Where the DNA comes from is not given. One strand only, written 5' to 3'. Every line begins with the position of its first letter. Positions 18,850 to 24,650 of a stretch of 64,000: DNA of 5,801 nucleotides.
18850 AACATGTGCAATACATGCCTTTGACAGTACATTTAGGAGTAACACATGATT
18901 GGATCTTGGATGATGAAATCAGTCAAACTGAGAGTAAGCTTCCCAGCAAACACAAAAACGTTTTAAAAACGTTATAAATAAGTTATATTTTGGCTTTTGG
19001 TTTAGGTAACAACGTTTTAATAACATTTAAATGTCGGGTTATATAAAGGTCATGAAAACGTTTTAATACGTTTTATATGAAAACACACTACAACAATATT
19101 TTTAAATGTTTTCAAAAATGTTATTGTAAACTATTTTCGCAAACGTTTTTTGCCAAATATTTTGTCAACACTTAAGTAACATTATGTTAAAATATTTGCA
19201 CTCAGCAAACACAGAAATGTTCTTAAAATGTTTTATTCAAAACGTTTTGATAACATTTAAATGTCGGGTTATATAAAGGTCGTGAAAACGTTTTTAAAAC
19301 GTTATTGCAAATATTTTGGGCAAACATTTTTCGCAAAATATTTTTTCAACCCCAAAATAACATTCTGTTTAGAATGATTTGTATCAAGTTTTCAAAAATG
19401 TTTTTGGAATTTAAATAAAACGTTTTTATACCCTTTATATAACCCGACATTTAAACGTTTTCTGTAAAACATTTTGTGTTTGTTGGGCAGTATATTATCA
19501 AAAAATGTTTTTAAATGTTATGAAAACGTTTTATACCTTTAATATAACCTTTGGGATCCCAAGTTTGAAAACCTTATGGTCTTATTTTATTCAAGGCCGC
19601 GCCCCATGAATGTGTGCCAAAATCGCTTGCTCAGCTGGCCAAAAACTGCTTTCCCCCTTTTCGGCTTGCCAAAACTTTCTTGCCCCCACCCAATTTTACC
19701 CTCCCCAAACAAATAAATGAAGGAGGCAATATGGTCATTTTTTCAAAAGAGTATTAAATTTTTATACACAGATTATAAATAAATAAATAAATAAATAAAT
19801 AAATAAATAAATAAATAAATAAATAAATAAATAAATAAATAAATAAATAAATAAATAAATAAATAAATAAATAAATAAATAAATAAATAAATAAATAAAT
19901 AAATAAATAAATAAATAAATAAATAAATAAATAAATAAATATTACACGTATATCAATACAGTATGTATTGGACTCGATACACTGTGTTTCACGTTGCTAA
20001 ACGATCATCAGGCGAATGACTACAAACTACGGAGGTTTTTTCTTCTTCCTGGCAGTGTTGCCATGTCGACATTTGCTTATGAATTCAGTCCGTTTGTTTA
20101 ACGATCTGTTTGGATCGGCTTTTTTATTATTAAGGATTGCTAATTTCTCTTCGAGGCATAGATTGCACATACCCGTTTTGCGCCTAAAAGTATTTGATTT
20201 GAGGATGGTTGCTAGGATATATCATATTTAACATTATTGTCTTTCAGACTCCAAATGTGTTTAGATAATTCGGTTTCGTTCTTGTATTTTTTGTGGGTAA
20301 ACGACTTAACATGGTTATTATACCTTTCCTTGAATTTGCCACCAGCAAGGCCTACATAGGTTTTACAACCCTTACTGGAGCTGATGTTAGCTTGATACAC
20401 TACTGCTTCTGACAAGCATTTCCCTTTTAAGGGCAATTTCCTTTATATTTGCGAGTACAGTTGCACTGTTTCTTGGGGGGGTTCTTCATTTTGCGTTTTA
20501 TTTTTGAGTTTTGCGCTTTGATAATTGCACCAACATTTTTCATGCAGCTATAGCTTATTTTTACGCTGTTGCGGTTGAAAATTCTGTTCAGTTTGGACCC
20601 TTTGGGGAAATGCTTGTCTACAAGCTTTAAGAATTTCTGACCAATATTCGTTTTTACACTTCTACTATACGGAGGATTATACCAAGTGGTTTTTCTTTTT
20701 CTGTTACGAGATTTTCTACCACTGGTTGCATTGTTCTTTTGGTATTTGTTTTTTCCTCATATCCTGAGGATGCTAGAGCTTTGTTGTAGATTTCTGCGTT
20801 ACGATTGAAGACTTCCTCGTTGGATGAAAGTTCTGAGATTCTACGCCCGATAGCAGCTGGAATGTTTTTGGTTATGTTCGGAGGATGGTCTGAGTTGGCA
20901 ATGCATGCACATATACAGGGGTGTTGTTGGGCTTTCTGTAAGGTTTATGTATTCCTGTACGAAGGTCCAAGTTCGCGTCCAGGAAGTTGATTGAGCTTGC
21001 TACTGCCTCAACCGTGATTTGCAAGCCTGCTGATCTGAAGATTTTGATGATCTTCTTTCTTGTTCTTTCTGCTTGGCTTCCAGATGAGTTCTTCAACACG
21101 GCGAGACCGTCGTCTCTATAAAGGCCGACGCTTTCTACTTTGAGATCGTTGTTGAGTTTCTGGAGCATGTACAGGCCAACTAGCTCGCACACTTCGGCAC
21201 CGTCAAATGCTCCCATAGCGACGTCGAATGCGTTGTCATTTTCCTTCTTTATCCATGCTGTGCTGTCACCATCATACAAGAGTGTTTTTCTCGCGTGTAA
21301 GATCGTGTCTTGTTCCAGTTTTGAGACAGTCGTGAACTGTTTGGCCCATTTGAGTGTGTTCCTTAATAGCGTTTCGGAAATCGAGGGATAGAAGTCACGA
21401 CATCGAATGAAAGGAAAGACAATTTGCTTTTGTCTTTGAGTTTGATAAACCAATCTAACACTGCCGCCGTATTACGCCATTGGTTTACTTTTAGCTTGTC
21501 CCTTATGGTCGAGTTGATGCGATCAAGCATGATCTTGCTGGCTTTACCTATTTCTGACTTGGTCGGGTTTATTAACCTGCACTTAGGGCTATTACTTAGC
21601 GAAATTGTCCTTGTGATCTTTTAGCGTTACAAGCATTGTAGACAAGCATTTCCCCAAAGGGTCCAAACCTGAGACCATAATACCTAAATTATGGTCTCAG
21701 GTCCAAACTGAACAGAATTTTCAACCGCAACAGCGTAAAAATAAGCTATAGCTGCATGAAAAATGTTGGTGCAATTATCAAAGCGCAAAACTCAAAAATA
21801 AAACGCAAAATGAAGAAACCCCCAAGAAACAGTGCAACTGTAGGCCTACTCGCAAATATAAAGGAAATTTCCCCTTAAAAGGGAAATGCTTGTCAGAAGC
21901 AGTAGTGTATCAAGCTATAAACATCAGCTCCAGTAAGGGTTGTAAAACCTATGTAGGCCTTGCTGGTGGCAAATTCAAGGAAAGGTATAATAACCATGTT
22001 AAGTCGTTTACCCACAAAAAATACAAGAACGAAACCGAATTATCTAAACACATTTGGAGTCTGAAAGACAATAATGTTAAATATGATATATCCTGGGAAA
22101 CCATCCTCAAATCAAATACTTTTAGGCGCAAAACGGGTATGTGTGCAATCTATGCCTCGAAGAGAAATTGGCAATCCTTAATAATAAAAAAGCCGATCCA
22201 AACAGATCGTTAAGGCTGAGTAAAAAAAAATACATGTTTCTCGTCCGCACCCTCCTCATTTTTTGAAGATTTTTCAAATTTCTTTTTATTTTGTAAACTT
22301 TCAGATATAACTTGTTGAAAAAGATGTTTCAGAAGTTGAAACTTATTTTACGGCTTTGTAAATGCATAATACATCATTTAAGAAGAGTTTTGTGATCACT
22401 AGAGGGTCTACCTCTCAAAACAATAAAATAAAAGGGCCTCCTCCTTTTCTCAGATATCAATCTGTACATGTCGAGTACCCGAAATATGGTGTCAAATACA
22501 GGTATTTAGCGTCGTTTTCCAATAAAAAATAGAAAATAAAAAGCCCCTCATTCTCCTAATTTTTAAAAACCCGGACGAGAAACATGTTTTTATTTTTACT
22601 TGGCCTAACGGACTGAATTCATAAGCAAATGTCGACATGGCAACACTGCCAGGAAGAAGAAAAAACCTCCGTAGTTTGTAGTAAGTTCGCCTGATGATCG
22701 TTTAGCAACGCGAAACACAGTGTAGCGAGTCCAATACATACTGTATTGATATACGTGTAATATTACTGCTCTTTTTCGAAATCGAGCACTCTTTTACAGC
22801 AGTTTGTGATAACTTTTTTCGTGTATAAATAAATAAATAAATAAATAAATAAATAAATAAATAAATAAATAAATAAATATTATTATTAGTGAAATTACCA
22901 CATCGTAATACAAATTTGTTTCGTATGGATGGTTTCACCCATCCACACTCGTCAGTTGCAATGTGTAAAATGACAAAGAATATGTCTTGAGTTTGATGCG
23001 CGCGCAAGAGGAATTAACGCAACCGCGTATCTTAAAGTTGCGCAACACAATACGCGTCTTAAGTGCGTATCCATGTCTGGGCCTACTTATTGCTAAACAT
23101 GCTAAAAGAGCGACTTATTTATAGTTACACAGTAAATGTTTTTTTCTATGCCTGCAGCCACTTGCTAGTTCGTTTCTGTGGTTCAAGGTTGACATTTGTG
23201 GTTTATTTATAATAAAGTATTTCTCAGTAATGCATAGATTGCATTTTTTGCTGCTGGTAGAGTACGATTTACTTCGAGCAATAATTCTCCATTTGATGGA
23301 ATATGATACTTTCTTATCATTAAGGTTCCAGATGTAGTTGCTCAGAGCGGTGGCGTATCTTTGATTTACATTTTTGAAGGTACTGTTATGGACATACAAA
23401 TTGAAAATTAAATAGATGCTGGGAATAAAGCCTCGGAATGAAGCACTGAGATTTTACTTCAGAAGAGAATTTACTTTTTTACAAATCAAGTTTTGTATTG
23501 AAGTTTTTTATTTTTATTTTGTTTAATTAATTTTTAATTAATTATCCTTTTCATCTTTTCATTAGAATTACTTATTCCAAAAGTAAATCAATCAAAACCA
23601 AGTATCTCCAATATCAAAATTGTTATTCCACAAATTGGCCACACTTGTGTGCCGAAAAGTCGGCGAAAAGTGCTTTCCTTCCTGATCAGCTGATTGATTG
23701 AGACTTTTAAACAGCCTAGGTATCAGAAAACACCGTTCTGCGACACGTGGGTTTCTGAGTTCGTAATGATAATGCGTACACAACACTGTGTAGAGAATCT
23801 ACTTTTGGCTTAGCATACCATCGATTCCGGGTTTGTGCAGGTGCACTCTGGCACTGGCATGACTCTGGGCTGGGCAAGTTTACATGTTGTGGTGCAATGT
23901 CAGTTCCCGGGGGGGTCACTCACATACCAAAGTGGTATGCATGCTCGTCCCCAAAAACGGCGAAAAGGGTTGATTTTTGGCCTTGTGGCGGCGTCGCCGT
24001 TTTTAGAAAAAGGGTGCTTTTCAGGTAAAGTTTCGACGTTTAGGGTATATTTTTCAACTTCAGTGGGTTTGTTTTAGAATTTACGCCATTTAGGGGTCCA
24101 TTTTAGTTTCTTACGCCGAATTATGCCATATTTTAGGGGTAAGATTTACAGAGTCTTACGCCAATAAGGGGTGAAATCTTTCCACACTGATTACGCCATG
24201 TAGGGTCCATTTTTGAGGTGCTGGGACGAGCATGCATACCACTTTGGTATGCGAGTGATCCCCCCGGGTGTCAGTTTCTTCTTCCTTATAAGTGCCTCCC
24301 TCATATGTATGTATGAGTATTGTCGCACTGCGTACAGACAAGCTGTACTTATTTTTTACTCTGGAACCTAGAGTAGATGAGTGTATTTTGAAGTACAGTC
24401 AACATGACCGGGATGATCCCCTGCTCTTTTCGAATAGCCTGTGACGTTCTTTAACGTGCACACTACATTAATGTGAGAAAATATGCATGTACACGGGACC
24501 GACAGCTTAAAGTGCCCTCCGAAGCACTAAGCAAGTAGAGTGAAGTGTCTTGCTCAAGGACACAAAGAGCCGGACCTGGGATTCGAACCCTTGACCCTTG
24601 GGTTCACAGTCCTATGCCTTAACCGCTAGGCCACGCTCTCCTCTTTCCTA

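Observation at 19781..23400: Cluster of Penelope-like retroelement copies in inverted and nested arrangement, with candidate hammerhead ribozymes and (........)n tails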

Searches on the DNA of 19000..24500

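Call 4: search_rna_families(source=window, start=19000, end=24500, threshold=evalue, max_evalue=1, show_alignments=6)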
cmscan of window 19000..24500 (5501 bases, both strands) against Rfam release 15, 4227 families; matches with E-value up to 1: 0.
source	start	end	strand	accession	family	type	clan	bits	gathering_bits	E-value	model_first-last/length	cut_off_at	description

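Call 19: search_rna_families(source=window, start=22640, end=23000, threshold=evalue, max_evalue=10, show_alignments=5)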
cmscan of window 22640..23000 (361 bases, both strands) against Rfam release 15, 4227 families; matches with E-value up to 10: 4.
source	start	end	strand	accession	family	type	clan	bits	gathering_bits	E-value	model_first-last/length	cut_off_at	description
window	22889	22989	+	RF01820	RsaE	Gene; sRNA;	-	14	79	8.2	1-112/112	no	RNA Staph. aureus E (RoxS)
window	22802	22825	+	RF01642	ceN54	Gene; snRNA; snoRNA; CD-box;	-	13.5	60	3.9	1-68/68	no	Caenorhabditis snoRNA ceN54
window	22640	22661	+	RF03024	Rothia-sucC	Cis-reg;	-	13.3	64.5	6.3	38-59/59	5'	Rothia-sucC RNA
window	22758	22776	+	RF00066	U7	Gene; snRNA;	-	11.1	34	8.2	1-62/62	no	U7 small nuclear RNA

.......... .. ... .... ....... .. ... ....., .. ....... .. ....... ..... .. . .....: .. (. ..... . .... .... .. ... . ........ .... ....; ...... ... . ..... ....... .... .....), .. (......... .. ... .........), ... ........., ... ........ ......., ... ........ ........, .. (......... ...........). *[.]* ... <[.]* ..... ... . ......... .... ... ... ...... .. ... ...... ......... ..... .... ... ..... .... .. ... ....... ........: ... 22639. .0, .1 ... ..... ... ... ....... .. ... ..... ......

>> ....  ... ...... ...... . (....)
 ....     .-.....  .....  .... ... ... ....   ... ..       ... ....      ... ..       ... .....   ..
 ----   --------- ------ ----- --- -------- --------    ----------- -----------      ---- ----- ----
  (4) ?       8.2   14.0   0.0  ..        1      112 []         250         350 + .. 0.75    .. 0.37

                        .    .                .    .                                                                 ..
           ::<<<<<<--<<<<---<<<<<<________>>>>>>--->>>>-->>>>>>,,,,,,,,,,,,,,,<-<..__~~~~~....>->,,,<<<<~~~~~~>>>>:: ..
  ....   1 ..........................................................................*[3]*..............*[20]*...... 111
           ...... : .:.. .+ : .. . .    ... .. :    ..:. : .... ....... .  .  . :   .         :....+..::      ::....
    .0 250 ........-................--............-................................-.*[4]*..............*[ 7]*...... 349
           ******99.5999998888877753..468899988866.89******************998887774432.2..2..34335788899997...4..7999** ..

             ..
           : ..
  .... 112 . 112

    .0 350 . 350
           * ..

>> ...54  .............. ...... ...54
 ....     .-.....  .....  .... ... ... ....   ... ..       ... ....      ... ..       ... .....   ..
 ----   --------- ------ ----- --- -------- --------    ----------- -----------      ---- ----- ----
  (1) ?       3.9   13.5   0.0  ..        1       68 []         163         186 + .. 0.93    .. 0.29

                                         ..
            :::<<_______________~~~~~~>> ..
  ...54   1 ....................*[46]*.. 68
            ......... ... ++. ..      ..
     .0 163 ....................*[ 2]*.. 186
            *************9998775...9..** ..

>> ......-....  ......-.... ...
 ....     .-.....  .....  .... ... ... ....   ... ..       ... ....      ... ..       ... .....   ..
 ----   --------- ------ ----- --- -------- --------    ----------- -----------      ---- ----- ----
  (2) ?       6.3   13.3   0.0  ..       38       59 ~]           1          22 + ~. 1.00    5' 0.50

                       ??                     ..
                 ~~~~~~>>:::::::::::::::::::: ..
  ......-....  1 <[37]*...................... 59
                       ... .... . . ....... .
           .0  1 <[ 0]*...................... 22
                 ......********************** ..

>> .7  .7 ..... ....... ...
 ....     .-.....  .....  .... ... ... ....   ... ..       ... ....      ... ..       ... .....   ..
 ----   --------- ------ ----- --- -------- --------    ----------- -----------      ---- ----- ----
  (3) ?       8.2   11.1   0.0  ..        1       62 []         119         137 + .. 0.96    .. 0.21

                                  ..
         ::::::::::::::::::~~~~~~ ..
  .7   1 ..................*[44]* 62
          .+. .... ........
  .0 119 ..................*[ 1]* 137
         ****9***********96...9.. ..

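Call 58: search_with_rna_model(model_id=R1, source=window, start=22870, end=23010, filters=off, max_evalue=10, show_alignments=2)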
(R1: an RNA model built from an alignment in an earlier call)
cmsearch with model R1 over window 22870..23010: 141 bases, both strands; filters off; matches with E-value up to 10: 4.
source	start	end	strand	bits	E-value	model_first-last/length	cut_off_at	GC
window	22900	22964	-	6.8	0.055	1-52/52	no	0.4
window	22890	22913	+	4.1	0.31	1-52/52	no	0.29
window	22951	22973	+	1.6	1.6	1-52/52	no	0.35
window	22993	23010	-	1.1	2.1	1-52/52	no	0.61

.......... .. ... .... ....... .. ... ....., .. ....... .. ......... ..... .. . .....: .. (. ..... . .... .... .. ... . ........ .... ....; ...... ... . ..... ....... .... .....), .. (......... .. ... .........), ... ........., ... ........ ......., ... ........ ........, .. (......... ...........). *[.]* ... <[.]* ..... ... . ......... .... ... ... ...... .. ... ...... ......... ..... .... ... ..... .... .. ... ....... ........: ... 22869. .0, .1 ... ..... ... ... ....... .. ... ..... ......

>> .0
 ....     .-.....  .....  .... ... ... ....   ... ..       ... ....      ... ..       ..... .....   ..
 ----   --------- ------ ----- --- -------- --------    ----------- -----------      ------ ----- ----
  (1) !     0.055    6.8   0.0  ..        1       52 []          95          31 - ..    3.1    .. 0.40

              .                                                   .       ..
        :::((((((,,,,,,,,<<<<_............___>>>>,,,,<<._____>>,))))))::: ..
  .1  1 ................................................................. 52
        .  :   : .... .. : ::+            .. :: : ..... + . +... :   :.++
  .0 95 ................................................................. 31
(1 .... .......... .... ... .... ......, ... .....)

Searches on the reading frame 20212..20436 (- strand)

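Call 5: search_protein_families(library=pfam, proteins=[window:20212-20436:-], max_evalue=1)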
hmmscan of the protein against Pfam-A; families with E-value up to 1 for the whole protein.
window:20212-20436:- (74 aa): 1 family
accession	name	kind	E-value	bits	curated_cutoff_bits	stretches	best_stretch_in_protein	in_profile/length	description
PF25685.1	Skunalike_TailTerm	-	0.012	16.1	27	1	31-68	36-72/119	Skunalikevirus tail terminator protein family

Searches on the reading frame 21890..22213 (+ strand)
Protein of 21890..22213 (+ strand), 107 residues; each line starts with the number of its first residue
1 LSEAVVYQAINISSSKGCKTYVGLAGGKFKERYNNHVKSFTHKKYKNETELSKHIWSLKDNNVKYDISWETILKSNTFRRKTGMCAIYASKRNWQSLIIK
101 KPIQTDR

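Call 5: search_protein_families(library=pfam, proteins=[window:21890-22213:+], max_evalue=1)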
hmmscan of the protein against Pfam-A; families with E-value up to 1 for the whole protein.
window:21890-22213:+ (107 aa): 5 families
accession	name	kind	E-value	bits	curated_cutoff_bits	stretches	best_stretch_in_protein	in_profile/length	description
PF02253.21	PLA1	-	0.019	15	27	1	38-96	27-88/257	Phospholipase A1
PF25685.1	Skunalike_TailTerm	-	0.03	14.9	27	1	25-64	36-74/119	Skunalikevirus tail terminator protein family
PF19418.4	DEPDC5_CTD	-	0.086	12.8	27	1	11-82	205-276/298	DEPDC5 protein C-terminal region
PF07080.17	DUF1348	-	0.091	13.1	22.1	1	35-83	48-98/130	Protein of unknown function (DUF1348)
PF21422.2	NP_C_Orthomyx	-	0.15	11.8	27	1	27-79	79-127/200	Orthomyxovirus nucleoprotein, C-terminal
